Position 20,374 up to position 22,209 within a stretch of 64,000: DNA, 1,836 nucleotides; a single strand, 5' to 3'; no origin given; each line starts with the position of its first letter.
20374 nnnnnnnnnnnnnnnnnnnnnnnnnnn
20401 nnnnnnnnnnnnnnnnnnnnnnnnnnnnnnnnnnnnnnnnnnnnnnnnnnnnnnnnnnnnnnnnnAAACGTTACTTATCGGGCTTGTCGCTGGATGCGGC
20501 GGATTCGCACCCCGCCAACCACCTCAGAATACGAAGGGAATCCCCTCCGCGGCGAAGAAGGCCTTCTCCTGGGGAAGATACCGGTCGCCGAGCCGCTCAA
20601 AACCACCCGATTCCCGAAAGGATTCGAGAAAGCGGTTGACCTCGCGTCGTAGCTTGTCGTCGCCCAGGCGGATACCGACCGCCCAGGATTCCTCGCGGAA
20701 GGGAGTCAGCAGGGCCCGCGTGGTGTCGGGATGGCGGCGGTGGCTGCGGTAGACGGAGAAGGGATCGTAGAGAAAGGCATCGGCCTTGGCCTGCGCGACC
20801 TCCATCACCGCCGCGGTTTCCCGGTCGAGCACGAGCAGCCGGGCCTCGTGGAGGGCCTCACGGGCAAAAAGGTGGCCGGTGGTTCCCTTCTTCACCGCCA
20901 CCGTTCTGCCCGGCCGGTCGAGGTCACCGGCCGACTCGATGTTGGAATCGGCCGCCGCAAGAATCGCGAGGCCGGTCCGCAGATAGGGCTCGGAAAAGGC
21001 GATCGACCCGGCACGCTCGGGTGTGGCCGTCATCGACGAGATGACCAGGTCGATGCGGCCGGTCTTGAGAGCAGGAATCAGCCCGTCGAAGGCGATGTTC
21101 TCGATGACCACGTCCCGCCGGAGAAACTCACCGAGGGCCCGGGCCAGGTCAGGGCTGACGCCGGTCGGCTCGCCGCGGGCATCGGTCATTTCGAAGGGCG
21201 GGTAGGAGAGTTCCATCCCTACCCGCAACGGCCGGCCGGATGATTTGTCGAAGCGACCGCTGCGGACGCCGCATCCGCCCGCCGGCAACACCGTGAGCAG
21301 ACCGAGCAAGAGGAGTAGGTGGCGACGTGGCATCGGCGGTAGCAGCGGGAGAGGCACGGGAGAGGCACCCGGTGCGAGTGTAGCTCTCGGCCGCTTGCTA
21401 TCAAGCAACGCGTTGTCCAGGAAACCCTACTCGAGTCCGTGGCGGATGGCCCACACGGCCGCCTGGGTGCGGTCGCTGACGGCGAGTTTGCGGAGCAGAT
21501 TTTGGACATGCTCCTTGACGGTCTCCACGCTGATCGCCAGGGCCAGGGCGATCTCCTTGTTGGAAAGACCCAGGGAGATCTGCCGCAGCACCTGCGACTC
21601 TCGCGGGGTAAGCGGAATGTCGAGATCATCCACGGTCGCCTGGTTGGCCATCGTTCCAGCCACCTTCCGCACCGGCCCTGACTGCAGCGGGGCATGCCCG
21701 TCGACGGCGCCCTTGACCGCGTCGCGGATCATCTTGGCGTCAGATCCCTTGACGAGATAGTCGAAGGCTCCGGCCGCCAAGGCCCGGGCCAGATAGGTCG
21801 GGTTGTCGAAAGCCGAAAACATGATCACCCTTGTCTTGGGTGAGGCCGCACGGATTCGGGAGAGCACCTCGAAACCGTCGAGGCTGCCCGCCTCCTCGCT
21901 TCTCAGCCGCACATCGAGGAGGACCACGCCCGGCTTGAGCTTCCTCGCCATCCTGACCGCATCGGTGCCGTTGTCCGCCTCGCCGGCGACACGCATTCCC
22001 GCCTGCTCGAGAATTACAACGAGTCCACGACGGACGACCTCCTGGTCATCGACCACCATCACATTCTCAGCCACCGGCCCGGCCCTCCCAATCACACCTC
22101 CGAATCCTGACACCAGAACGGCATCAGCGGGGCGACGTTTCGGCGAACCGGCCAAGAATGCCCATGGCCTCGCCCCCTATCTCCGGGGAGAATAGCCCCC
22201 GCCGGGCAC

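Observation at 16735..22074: Amino-acid ABC importer operon ending in a divergent ADP-ribosylglycohydrolase-fold protein and a stand-alone OvoA-C-terminal-like methyltransferase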

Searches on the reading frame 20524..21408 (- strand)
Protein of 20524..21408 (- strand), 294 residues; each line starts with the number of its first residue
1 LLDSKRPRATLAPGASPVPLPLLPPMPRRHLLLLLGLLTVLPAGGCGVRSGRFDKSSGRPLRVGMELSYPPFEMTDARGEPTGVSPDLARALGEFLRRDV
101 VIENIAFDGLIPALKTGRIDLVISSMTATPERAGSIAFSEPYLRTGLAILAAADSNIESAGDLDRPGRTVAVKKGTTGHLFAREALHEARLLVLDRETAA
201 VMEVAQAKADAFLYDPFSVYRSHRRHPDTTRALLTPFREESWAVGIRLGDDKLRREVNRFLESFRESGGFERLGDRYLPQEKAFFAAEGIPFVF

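Call 4: search_protein_families(library=pfam, proteins=[window:20524-21408:-], max_evalue=0.01)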
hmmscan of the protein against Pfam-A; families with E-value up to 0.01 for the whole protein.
window:20524-21408:- (294 aa): 3 families
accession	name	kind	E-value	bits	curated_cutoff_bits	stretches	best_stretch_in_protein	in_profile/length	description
PF00497.25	SBP_bac_3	-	1.7e-33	115.6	26.4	1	61-279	1-131/132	Bacterial extracellular solute-binding proteins, family 3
PF10613.14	Lig_chan-Glu_bd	-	6.6e-07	29.9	30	1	106-152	66-112/115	Ligated ion channel L-glutamate- and glycine-binding site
PF12974.12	Phosphonate-bd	-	0.00028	20.8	27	1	88-227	19-175/242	ABC transporter, phosphonate, periplasmic substrate-binding protein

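Call 5: search_protein_families(library=ncbifam, proteins=[window:20524-21408:-], max_evalue=0.01)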
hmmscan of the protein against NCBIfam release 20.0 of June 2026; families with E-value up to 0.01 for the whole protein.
window:20524-21408:- (294 aa): 15 families
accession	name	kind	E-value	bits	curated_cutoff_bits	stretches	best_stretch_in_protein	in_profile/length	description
TIGR01096.1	3A0103s03R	subfamily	1.4e-36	126.3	256.35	1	38-278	5-250/250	lysine/arginine/ornithine ABC transporter substrate-binding protein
NF008426.0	PRK11260.1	equivalog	1.9e-27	96.2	312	1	60-278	42-260/266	cystine ABC transporter substrate-binding protein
NF007029.0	PRK09495.1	equivalog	9.5e-27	94.3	303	1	57-278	23-243/248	glutamine ABC transporter substrate-binding protein GlnH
NF041765.1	ArtJ_Ecoli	equivalog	4.7e-23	82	510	1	61-280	23-243/243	arginine ABC transporter substrate-binding protein ArtJ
NF041764.1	ArtI_Ecoli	equivalog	7.4e-22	77.9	522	1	58-276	20-239/243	arginine ABC transporter substrate-binding protein ArtI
TIGR02995.1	ectoine_ehuB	equivalog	2.3e-21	76.3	190.9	1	70-283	43-265/275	ectoine/hydroxyectoine ABC transporter substrate-binding protein EhuB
NF011583.0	PRK15007.1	subfamily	4.2e-20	72.1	358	1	59-277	21-240/243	arginine ABC transporter substrate-binding protein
NF011965.0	PRK15437.1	equivalog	2.8e-16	59.9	459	1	60-185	27-151/260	histidine ABC transporter substrate-binding protein HisJ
NF011586.0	PRK15010.1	equivalog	6.8e-16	58.6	440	1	60-278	27-253/260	lysine/arginine/ornithine ABC transporter substrate-binding protein ArgT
NF008112.0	PRK10859.1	equivalog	2.4e-12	46.1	354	1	71-284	53-271/483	membrane-bound lytic murein transglycosylase MltF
NF052427.1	StpK7MSMEG_1200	equivalog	4.8e-10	38.5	900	1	56-159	360-461/601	serine/threonine protein kinase StpK7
NF008885.0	PRK11917.1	equivalog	2.6e-07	30.5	373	1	79-221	59-201/259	bifunctional adhesin/ABC transporter aspartate/glutamate-binding protein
NF008063.0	PRK10797.1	subfamily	4.1e-06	26.2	375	1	103-278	91-270/302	glutamate/aspartate ABC transporter substrate-binding protein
TIGR04262.1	orph_peri_GRRM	subfamily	0.00019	20.8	190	1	98-213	43-157/257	extracellular substrate binding-like orphan protein GrrP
TIGR01728.1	SsuA_fam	subfamily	0.0022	17.3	163.5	1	146-199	84-134/290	aliphatic sulfonate ABC transporter substrate-binding protein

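Call 52: search_solved_structures(query=window:20524-21408:-, max_evalue=1e-10, show_alignments=2)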
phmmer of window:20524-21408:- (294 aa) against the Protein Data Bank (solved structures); distinct sequences matched with E-value up to 1e-10: 82 (the best 60 are shown).
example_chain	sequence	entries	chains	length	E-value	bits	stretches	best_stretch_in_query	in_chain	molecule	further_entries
5t0w_A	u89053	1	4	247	1.5e-37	132.9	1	60-277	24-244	AncCDT-1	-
5tuj_C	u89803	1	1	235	1.6e-37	132.9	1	60-277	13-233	Ancestral protein CDT-Anc1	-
3k4u_A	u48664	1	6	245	1.8e-31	113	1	60-280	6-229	BINDING COMPONENT OF ABC TRANSPORTER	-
6svf_A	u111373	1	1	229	5.4e-31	111.4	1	58-277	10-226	Amino acid ABC transporter, periplasmic amino acid-binding protein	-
4zv1_A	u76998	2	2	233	7.7e-30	107.6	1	60-277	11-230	AncQR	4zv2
4prs_A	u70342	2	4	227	3e-29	105.7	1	58-267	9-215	ABC-type transporter, periplasmic subunit family 3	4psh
6ggv_A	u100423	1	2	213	1.1e-28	103.9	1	58-262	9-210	Amino acid ABC transporter, periplasmic amino acid-binding protein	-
6ggp_A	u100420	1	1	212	1.4e-28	103.5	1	58-261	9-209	Amino acid ABC transporter, periplasmic amino acid-binding protein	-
6q3u_A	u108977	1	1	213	7.6e-28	101.1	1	58-262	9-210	Amino acid ABC transporter, periplasmic amino acid-binding protein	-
5jos_A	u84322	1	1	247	6.1e-27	98.1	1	51-278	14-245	Cyclohexadienyl dehydratase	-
4ymx_A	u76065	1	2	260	7.6e-24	88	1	41-279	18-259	ABC-type amino acid transport system, periplasmic component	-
8hnj_A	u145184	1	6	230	1.4e-23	87.1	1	63-277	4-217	Glutamine ABC transporter, periplasmic glutamine-binding protein GlnH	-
1ggg_A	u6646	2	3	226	2.8e-23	86.1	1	60-277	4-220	GLUTAMINE BINDING PROTEIN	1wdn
8eyz_A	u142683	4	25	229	1.3e-22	84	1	58-277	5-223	Amino acid ABC transporter substrate-binding protein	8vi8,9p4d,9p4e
6h30_A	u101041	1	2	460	2e-22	83.3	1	61-184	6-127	Glutamine ABC transporter permease and substrate binding protein protein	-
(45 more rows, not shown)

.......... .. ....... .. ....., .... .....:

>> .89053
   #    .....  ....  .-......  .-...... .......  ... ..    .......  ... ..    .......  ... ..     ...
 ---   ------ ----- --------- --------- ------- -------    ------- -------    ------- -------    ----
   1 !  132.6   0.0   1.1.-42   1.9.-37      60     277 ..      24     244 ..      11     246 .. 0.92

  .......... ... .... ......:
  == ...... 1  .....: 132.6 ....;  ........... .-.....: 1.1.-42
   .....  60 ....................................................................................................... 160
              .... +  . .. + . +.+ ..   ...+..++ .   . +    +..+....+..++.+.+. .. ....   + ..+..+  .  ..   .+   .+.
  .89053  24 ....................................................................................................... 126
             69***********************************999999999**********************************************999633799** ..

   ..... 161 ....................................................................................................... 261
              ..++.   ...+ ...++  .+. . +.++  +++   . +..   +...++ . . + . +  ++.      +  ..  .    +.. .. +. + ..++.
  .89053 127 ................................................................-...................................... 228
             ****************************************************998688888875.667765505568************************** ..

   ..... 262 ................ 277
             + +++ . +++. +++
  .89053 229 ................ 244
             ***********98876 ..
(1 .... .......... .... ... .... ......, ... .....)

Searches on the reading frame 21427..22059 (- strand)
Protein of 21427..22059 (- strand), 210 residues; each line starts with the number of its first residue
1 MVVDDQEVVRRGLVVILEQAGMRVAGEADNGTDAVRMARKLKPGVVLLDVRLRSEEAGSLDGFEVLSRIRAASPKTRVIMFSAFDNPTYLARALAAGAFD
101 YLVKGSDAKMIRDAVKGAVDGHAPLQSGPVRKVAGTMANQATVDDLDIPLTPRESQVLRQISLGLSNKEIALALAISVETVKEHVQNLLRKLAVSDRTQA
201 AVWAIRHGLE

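Call 4: search_protein_families(library=pfam, proteins=[window:21427-22059:-], max_evalue=0.01)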
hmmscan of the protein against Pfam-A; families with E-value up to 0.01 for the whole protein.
window:21427-22059:- (210 aa): 5 families
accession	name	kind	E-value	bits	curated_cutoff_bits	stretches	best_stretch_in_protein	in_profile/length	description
PF00072.30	Response_reg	-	1.2e-25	90.2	30.2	1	1-115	2-110/111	Response regulator receiver domain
PF00196.25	GerE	-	3.6e-19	68.6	23.5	1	149-204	2-57/57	Bacterial regulatory proteins, luxR family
PF08281.18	Sigma70_r4_2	-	8.5e-05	22.6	25.7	1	150-192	11-54/54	Sigma-70, region 4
PF04545.22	Sigma70_r4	-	0.00074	19.4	24.1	1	150-192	5-48/50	Sigma-70, region 4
PF13412.12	HTH_24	-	0.0013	18.7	21.9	1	164-190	17-43/48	Winged helix-turn-helix DNA-binding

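Call 5: search_protein_families(library=ncbifam, proteins=[window:21427-22059:-], max_evalue=0.01)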
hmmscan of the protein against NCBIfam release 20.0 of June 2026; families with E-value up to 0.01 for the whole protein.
window:21427-22059:- (210 aa): 94 families (the best 25 are shown)
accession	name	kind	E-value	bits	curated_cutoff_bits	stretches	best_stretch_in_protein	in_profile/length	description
NF007935.0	PRK10651.1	equivalog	2.5e-38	131.4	250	1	1-206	10-212/216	two-component system response regulator NarL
NF047785.1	respo_reg_MadR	equivalog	1.1e-35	122.9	300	1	1-209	4-208/209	MadR family response regulator transcription factor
NF052445.1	RespRegMctR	equivalog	1.9e-32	112.4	300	1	1-209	5-204/205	two-component system response regulator MctR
NF007708.0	PRK10403.1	equivalog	7.2e-32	110.6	343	1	1-203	10-207/215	nitrate/nitrite response regulator protein NarP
NF011896.0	PRK15369.1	equivalog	5.4e-29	101.3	242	1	1-209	7-209/211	two component system response regulator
NF007018.1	PRK09483.1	equivalog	5.7e-25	88.2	280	1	2-209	6-208/217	UvrY/SirA/GacA family response regulator transcription factor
NF041830.1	RR_TF_ErdR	exception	1.5e-21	77.1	390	1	31-202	38-203/213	response regulator transcription factor ErdR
NF007403.0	PRK09935.1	equivalog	3.4e-21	75.8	271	1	2-196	8-196/210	fimbria biosynthesis transcriptional regulator FimZ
NF006900.1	PRK09390.1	equivalog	3.9e-19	69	255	1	2-195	9-188/203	response regulator FixJ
NF007505.1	PRK10100.1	equivalog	4e-17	62.6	250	1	148-205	143-200/204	biofilm master transcriptional regulator CsgD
NF007419.0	PRK09958.1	equivalog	4.8e-17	62.2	251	1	2-195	5-189/204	acid-sensing system DNA-binding response regulator EvgA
NF008469.0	PRK11361.1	equivalog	6.2e-17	61.4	714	1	1-119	8-120/461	acetoacetate metabolism transcriptional regulator AtoC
NF001965.0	PRK00742.1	subfamily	7.1e-17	61.6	293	1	1-107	7-110/357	chemotaxis-specific protein-glutamate methyltransferase CheB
NF041733.1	resp_reg_CseB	equivalog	1.4e-16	60.6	350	1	2-177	5-174/228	two-component system response regulator CseB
NF007685.0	PRK10360.1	equivalog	1.8e-16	60.5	258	1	2-199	6-187/196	response regulator transcription factor UhpA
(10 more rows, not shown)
